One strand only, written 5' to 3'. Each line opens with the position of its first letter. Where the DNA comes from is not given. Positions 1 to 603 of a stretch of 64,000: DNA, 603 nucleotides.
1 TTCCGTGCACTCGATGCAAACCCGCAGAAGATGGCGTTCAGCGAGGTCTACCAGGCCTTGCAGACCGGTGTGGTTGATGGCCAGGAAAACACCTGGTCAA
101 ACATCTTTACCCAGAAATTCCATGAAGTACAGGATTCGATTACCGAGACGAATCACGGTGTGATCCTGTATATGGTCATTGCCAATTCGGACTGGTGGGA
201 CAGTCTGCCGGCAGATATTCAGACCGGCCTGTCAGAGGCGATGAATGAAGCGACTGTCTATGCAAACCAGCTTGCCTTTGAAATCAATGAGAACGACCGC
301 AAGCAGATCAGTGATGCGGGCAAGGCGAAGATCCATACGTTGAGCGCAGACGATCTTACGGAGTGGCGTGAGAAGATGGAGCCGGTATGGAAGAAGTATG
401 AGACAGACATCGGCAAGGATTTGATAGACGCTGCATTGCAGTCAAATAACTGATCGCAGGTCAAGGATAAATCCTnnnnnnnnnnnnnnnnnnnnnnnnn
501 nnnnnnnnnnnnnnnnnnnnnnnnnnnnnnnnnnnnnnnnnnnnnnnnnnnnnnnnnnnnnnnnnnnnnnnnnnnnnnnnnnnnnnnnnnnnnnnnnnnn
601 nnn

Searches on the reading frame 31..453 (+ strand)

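Call 29: search_protein_families(library=pfam, proteins=[window:31-453:+], max_evalue=0.01)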
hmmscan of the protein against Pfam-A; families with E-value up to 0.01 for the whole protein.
window:31-453:+ (140 aa): 2 families
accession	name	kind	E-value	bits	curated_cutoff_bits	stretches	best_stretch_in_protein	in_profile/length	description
PF03480.18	DctP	-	6.6e-45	154.1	23.4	1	1-125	161-285/286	Bacterial extracellular solute-binding protein, family 7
PF23854.1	DUF7217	-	0.0096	16.1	29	0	13-112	122-215/238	Domain of unknown function (DUF7217)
